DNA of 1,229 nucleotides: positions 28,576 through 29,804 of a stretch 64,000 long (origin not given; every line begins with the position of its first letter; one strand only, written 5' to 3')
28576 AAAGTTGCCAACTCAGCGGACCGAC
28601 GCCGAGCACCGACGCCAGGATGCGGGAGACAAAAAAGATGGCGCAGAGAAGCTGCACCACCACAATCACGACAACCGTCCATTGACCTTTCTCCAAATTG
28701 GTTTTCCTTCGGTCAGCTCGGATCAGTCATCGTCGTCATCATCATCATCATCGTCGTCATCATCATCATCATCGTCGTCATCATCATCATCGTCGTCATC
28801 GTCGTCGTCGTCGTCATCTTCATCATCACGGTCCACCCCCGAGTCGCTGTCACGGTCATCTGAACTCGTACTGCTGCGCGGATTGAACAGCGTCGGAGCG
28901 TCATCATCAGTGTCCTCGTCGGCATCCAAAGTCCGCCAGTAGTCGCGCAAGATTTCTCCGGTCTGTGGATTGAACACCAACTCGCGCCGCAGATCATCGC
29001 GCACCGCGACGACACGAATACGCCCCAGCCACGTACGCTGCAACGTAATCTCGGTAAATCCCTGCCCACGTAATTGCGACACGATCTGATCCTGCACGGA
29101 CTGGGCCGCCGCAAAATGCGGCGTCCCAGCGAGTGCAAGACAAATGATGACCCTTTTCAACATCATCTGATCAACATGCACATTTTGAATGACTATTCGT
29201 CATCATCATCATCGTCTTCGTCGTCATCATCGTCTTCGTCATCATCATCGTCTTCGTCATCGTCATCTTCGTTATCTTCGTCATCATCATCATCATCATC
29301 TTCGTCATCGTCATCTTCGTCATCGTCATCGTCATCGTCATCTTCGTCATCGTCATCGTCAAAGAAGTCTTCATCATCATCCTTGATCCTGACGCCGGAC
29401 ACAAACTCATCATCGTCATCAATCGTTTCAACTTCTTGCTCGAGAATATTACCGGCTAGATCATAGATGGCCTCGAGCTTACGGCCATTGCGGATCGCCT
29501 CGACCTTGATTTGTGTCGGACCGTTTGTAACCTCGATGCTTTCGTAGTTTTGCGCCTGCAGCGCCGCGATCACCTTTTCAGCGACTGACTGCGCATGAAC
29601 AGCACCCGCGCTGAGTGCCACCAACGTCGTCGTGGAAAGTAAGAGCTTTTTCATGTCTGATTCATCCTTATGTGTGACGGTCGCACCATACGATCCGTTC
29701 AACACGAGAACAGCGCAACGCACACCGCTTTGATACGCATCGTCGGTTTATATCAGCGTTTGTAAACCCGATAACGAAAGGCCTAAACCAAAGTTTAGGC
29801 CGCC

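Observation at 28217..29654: Two secreted PepSY-like proteins with extreme poly-Asp/Glu tails, co-oriented with a membrane-tethered LuxR-type HTH protein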

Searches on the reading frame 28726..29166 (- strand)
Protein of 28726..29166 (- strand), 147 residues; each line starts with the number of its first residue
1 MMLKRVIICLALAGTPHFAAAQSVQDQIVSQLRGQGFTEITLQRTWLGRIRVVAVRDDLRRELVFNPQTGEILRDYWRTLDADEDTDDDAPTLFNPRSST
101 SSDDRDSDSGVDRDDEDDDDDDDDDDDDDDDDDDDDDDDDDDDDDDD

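Call 3: search_protein_families(library=pfam, max_evalue=10, proteins=[window:28726-29166:-])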
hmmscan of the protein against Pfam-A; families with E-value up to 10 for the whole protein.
seq(147 aa): 1 family
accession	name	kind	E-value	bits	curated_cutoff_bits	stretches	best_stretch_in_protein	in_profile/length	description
PF02724.19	CDC45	-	1.8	7.2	34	1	101-142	123-164/624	CDC45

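Call 4: search_protein_families(library=ncbifam, max_evalue=10, proteins=[window:28726-29166:-])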
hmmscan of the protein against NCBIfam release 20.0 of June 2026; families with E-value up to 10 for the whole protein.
seq(147 aa): 2 families
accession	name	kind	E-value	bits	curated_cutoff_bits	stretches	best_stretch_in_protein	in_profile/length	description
NF006574.0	PRK09098.1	subfamily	0.18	11.1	278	1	60-144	223-274/277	HrpE/YscL family type III secretion apparatus protein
NF045516.2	SepX_GlpR_1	exception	0.33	10.7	160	1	86-141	83-153/293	divisome protein SepX/GlpR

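Call 32: predict_structure(alignment_id=A4)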
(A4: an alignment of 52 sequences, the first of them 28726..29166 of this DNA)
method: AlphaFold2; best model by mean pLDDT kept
length: 147 residues; sequences in the alignment: 52
mean_pLDDT: 71.6   pTM: 0.45
mean pLDDT of the five models: 71.6, 70.8, 70.6, 70.1, 69.8
residues with pLDDT >= 90: 49; 70-90: 11; 50-70: 77; < 50: 10
segments of 3 or more residues with pLDDT < 50: none
pLDDT, mean of each block of 10 residues (from residue 1): 57 53 82 96 94 96 93 93 60 53 52 58 60 63 64
secondary structure, 60 per line:
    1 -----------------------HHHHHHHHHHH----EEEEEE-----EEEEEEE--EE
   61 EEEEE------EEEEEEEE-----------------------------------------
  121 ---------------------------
elements in order: H24-34 E39-44 E50-56 E59-65 E72-79

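Call 36: fold_search(model_id=the predicted structure, library=pdb)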
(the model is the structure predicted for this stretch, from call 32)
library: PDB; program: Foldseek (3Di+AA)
matches with E <= 10: 609; with E <= 0.001: 0
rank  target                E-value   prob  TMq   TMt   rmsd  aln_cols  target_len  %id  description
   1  7qqj_A                1.2e-01  0.99  0.24  0.08   2.6        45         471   16  Sucrose phosphorylase from Jeotgalibaca ciconiae (released 2023-01-18)
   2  7enc_c                1.6e-01  0.77  0.31  0.20   7.7       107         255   15  TFIID-based PIC-Mediator holo-complex in fully-assembled state (hPIC-MED) (released 2021-05-26)
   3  7ena_c                1.6e-01  0.77  0.31  0.19   7.7       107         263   15  TFIID-based PIC-Mediator holo-complex in pre-assembled state (pre-hPIC-MED) (released 2021-05-26)
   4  7qqj_B                2.2e-01  0.97  0.24  0.08   2.7        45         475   16  Sucrose phosphorylase from Jeotgalibaca ciconiae (released 2023-01-18)
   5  7emf_0                3.6e-01  0.82  0.33  0.20   7.6        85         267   15  Human Mediator (deletion of MED1-IDR) in a Tail-extended conformation (released 2021-05-05)
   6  7ui9_a                3.8e-01  0.90  0.34  0.15   7.3        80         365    8  Core Mediator-PICearly (Copy A) (released 2023-02-15)
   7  8ceo_p                3.8e-01  0.87  0.32  0.22   6.3        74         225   14  Yeast RNA polymerase II transcription pre-initiation complex with core Mediator and the +1 nucleosome (released 2023-03-08)
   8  4exr                  4.3e-01  0.91  0.31  0.30   3.4        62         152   19  Crystal structure of a putative lipoprotein (CD1622) from Clostridium difficile 630 at 1.85 A resolution (released 2012-06-27)
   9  9ltr_D                4.3e-01  0.47  0.24  0.08  13.0       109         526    9  Cryo-EM structure of dimeric DDB1-DDA1-DET1-Ube2e2-COP1 complex (released 2026-01-28)
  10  6s9v_A                4.6e-01  0.54  0.21  0.07   6.1        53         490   17  Crystal structure of sucrose 6F-phosphate phosphorylase from Thermoanaerobacter thermosaccharolyticum (released 2019-08-28)
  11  6s9v_B                4.6e-01  0.54  0.21  0.07   6.2        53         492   17  Crystal structure of sucrose 6F-phosphate phosphorylase from Thermoanaerobacter thermosaccharolyticum (released 2019-08-28)
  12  2iy2_A                4.8e-01  0.80  0.26  0.47   3.2        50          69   18  Crystal structure of the N-terminal dimer domain of E.coli DsbG (released 2007-07-17)
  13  1vr7_B                4.8e-01  0.77  0.26  0.31   3.8        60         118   17  Crystal structure of S-adenosylmethionine decarboxylase proenzyme (TM0655) from THERMOTOGA MARITIMA at 1.2 A resolutio (released 2005-03-15)
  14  1vr7_A                4.8e-01  0.75  0.26  0.31   3.9        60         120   17  Crystal structure of S-adenosylmethionine decarboxylase proenzyme (TM0655) from THERMOTOGA MARITIMA at 1.2 A resolutio (released 2005-03-15)
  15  3elg_B                5.2e-01  0.35  0.22  0.25   8.0        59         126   17  Crystal structure of a putative periplasmic protein of unknown function (bvu_2443) from bacteroides vulgatus atcc 8482 (released 2008-10-14)
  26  5boi                  7.9e-01  0.41  0.21  0.15   4.9        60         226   12  Bacillus megaterium YpeB C-terminal domain (released 2015-08-12)
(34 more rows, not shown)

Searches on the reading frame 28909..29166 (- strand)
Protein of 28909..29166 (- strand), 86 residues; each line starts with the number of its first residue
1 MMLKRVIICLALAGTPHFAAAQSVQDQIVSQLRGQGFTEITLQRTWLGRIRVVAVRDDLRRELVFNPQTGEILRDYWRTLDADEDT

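Call 5: search_protein_families(library=pfam, max_evalue=10, proteins=[window:28921-29166:-])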
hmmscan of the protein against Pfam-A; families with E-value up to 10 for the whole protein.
seq(82 aa): 3 families
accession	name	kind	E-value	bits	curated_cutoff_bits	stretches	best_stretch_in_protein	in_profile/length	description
PF13670.12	PepSY_2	-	0.047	14.1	24.3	1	9-74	7-81/83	Peptidase propeptide and YPEB domain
PF10547.14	P22_AR_N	-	0.14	12.8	30.7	1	38-79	69-111/115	P22_AR N-terminal domain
PF19657.4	DUF6160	-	0.24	12.1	27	1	2-41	3-44/96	Family of unknown function (DUF6160)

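Call 14: find_homologous_proteins(query=window:28909-29166:-)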
Query seq(86 aa) (86 aa): 51 proteins with E <= 0.001 among 53 candidates.
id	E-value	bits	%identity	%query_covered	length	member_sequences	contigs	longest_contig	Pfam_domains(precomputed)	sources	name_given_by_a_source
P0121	6.8e-39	149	80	98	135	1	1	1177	-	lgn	-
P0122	2.2e-38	147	86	97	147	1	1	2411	-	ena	-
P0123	1.0e-37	145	82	95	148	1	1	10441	-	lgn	-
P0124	3.1e-37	144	81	98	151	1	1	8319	-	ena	-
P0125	4.7e-37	143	84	90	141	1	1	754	-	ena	-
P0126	2.3e-35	138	76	97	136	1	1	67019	-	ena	-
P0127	5.8e-35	136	76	99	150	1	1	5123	-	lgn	-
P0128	7.6e-34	133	73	98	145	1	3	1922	-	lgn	-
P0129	2.5e-33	131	80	87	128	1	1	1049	-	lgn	-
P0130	3.6e-33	131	77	97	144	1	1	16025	-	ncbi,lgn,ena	-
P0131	4.1e-33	130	76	98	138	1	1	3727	-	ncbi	ncbi:MAG: hypothetical protein AAFN63_17610, partial [Pseudomonadota bacterium]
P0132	4.4e-33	130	85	85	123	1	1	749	-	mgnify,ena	mgnify:CR=1 FL=1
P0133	1.3e-32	129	76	98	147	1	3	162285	-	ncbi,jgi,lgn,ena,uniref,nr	ncbi:hypothetical protein [Yoonia sp.]|jgi:hypothetical protein|uniref:hypothetical protein n=1 Tax=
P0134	3.4e-32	128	73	94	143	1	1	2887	-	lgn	-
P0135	2.1e-31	125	74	95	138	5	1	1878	-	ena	-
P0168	2.8e-10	58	57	67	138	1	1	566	PF13670.13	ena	-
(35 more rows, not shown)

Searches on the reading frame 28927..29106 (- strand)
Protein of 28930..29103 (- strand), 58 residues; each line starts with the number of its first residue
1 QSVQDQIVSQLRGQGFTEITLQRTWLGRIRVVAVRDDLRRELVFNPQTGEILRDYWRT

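Call 5: search_protein_families(library=pfam, max_evalue=10, proteins=[window:28930-29103:-])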
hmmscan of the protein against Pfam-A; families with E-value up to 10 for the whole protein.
seq(58 aa): 2 families
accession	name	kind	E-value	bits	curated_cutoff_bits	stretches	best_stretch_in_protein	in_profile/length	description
PF10547.14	P22_AR_N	-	0.11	13.1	30.7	1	18-57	70-110/115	P22_AR N-terminal domain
PF13670.12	PepSY_2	-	0.19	12.2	24.3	1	4-53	31-81/83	Peptidase propeptide and YPEB domain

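Call 18: search_protein_families(library=pfam, alignment_id=A2, max_evalue=1)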
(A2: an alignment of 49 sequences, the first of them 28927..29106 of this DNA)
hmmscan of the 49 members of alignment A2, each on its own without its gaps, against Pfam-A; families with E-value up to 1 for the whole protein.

A. member 1, window:28927-29106:- (60 aa): 2 families
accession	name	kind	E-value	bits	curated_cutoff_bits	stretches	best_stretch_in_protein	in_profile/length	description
PF10547.14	P22_AR_N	-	0.11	13.2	30.7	1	19-58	70-110/115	P22_AR N-terminal domain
PF13670.12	PepSY_2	-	0.18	12.2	24.3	1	5-54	31-81/83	Peptidase propeptide and YPEB domain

B. families by the number of members that match (of 49 scanned): 22 families
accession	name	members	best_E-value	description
PF13670.12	PepSY_2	20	0.00019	Peptidase propeptide and YPEB domain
PF03413.25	PepSY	15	0.0086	Peptidase propeptide and YPEB domain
PF21382.2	IntS9_C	3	0.047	Integrator IntS9, C-terminal domain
PF21911.1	PG_1098_N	2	0.012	N-terminal domain in putative methyltransferase PG_1098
PF24625.1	DUF7626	2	0.017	Domain of unknown function (DUF7626)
PF16416.11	GUN4_N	1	0.035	ARM-like repeat domain, GUN4-N terminal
PF15977.11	HTH_46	1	0.051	Winged helix-turn-helix DNA binding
PF13399.11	LytR_C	1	0.053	LytR cell envelope-related transcriptional attenuator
PF25370.1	HTH_74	1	0.071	HTH three-helical bundle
PF22020.1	RlmL_1st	1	0.083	RlmL ferredoxin-like domain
PF17760.6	UvrA_inter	1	0.093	UvrA interaction domain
PF14060.11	DUF4252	1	0.1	Domain of unknown function (DUF4252)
PF10547.14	P22_AR_N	1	0.11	P22_AR N-terminal domain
PF22448.1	RepB_primase_C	1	0.11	RepB DNA-primase C-terminal helical domain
PF03975.18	CheD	1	0.12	CheD chemotactic sensory transduction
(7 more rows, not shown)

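Call 44: find_related_loci(query=A5, collection=metagenome_contigs, flank=3000)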
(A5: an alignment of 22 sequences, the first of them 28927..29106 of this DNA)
Query A5 (60 aa) in metagenome_contigs; peptide patterns used: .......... (x = any residue, [..] = any of these).
376 stretches matched a pattern; 357 encode a relative of the query (tblastn E <= 1e-3); the best 80 are kept; 80 distinct loci.
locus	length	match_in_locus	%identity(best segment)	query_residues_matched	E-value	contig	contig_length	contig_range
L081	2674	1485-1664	92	1-60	1e-33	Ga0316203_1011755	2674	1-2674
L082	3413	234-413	92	1-60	1e-33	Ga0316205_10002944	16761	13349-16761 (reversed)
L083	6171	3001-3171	89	1-57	2e-31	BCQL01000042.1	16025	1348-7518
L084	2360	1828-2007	85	1-60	3e-31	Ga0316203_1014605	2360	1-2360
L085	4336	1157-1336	83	1-60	6e-31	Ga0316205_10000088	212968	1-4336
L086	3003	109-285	86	1-59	4e-31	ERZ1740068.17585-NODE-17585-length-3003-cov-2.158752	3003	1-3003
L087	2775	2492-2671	83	1-60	8e-31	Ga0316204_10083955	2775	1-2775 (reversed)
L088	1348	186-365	85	1-60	3e-30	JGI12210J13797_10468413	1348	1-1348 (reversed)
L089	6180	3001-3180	83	1-60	4e-30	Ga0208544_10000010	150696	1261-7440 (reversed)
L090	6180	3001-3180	82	1-60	4e-30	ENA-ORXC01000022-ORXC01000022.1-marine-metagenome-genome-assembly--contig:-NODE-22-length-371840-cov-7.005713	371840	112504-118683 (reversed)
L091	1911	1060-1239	82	1-60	5e-30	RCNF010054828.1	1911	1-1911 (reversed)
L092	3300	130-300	82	1-57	4e-27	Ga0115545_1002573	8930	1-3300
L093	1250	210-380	77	1-57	8e-27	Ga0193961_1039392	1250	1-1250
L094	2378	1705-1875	68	1-57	2e-24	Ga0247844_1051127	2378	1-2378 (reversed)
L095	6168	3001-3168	73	2-57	4e-23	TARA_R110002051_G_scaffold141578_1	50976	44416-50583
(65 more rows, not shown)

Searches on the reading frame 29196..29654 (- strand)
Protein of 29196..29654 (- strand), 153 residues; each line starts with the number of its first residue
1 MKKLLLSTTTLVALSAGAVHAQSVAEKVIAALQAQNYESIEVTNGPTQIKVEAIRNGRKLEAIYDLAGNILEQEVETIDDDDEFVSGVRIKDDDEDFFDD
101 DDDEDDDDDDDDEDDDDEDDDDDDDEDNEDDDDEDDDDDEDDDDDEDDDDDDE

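Call 3: search_protein_families(library=pfam, max_evalue=10, proteins=[window:29196-29654:-])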
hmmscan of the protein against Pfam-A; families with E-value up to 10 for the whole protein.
seq(153 aa): 4 families
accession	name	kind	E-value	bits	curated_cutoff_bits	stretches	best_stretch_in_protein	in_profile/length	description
PF06213.17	CobT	-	0.031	14.2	26.1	1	62-152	168-258/276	Cobalamin biosynthesis protein CobT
PF02724.19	CDC45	-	0.3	9.8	34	1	72-149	100-182/624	CDC45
PF13299.11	CPSF100_C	-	0.91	10.1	24.1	1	26-140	5-67/163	Cleavage and polyadenylation factor 2 C-terminal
PF09073.15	BUD22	-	2.1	8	37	1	92-150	178-247/435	BUD22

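Call 4: search_protein_families(library=ncbifam, max_evalue=10, proteins=[window:29196-29654:-])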
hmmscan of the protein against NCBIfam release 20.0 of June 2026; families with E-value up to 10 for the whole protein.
seq(153 aa): 5 families
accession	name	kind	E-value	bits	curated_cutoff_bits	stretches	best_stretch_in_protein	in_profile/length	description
NF052588.1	RnaseEMycob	equivalog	0.029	12.1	1400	1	69-151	829-911/945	ribonuclease E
NF045516.2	SepX_GlpR_1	exception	0.085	12.7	160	1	62-149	71-146/293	divisome protein SepX/GlpR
NF004560.0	PRK05901.1-1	equivalog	0.1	11.7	711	1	74-149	120-194/516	RNA polymerase sigma factor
NF004561.0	PRK05901.1-3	equivalog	3.3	6.7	582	1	74-151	147-223/537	RNA polymerase sigma factor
NF010472.0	PRK13897.1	equivalog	4.1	5.8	728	1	89-146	598-650/657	type IV secretion system component VirD4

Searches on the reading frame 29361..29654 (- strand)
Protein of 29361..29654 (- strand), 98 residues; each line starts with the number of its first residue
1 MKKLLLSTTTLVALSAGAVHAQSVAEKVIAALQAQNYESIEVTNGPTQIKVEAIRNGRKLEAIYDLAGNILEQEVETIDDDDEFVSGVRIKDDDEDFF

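Call 57: find_homologous_proteins(query=window:29361-29654:-)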
Query seq(98 aa) (98 aa): 9 proteins with E <= 0.001 among 22 candidates.
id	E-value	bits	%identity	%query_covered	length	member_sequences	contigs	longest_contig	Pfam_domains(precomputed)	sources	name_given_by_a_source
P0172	3.7e-35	138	71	93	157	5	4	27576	-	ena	-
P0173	9.4e-32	127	71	80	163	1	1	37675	-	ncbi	ncbi:MAG: PepSY domain-containing protein [Pseudomonadota bacterium]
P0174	6.0e-31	124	73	74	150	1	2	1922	-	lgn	-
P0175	3.5e-30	122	66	100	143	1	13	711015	-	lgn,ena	-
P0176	6.4e-29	118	62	93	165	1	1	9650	PF13670.13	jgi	jgi:hypothetical protein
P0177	1.2e-25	107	67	80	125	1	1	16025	PF13670.13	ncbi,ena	-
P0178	2.3e-23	100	58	99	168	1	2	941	-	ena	-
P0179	2.7e-19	87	56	90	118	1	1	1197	-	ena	-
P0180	3.8e-10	58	51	78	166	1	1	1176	-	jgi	jgi:hypothetical protein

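Call 70: predict_structure(alignment_id=A6)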
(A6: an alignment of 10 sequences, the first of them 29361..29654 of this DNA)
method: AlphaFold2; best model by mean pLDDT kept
length: 98 residues; sequences in the alignment: 10
mean_pLDDT: 81.4   pTM: 0.69
mean pLDDT of the five models: 81.4, 81.1, 79.8, 77.6, 76.6
residues with pLDDT >= 90: 58; 70-90: 18; 50-70: 4; < 50: 18
segments of 3 or more residues with pLDDT < 50: 1-18
pLDDT, mean of each block of 10 residues (from residue 1): 43 44 82 94 94 95 93 93 87 90
secondary structure, 60 per line:
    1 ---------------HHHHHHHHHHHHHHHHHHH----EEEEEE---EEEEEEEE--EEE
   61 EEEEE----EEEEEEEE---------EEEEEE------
elements in order: H16-34 E39-44 E48-55 E58-65 E70-77 E87-92

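Call 74: fold_search(model_id=the predicted structure, library=pdb)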
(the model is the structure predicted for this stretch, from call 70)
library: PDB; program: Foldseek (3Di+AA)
matches with E <= 10: 901; with E <= 0.001: 0
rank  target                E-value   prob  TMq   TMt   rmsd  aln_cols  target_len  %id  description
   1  3h4l_A                2.8e-02  0.54  0.27  0.12   5.3       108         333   10  Crystal Structure of N terminal domain of a DNA repair protein (released 2010-03-02)
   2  4k4o                  3.6e-02  0.60  0.32  0.21   5.6       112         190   11  The DNA Gyrase B ATP binding domain of Enterococcus faecalis in complex with a small molecule inhibitor (released 2014-01-15)
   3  7rcb_A                5.2e-02  0.82  0.31  0.13   5.5        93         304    6  Crystal Structure of a PMS2 VUS (released 2022-03-02)
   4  5ctw_B                5.6e-02  0.57  0.33  0.21   5.3       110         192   12  Crystal structure of the ATP binding domain of S. aureus GyrB complexed with a fragment (released 2016-02-03)
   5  3h4l_B                9.1e-02  0.60  0.30  0.11   6.9       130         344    8  Crystal Structure of N terminal domain of a DNA repair protein (released 2010-03-02)
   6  3u1w_A                1.1e-01  0.93  0.28  0.12   6.4        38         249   21  Crystal structure of a Calcium binding protein (BDI_1975) from Parabacteroides distasonis ATCC 8503 at 2.00 A resoluti (released 2012-01-25)
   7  6f37_A                1.4e-01  0.21  0.24  0.21  16.0        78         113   22  Fusion protein of RSL and trimeric coiled coil (released 2018-12-12)
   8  6s99_A                1.4e-01  0.16  0.23  0.21  15.7        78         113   24  Dimethylated fusion protein of RSL and trimeric coiled coil in complex with cucurbit[7]uril (released 2020-08-26)
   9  3u1w_C                1.6e-01  0.90  0.28  0.12   6.3        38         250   21  Crystal structure of a Calcium binding protein (BDI_1975) from Parabacteroides distasonis ATCC 8503 at 2.00 A resoluti (released 2012-01-25)
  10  9lyu_B                1.6e-01  0.23  0.18  0.04  11.8        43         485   16  Crystal structure of glycerol kinase from Entamoeba histolytica (Ligand-free form) (released 2026-02-25)
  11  7p2j_A                1.9e-01  0.15  0.23  0.21  16.9        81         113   25  Dimethylated fusion protein of RSL and trimeric coiled coil (4dzn) in complex with cucurbit[7]uril, H3 sheet assembly (released 2021-09-08)
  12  9laa_A                2.2e-01  0.60  0.35  0.28  15.2        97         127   13  Cryo-EM structure of Shewanella oneidensis MR-1 PilA pili. (released 2026-01-07)
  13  6f37_B                2.3e-01  0.33  0.29  0.26  15.8        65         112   28  Fusion protein of RSL and trimeric coiled coil (released 2018-12-12)
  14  3h6e_B                3.0e-01  0.21  0.17  0.04  11.6        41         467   24  The crystal structure of a carbohydrate kinase from Novosphingobium aromaticivorans (released 2009-06-02)
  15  4hbr_A                3.1e-01  0.91  0.29  0.21   1.1        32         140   16  Crystal structure of a putative periplasmic proteins (BACEGG_01429) from Bacteroides eggerthii DSM 20697 at 2.40 A res (released 2013-02-27)
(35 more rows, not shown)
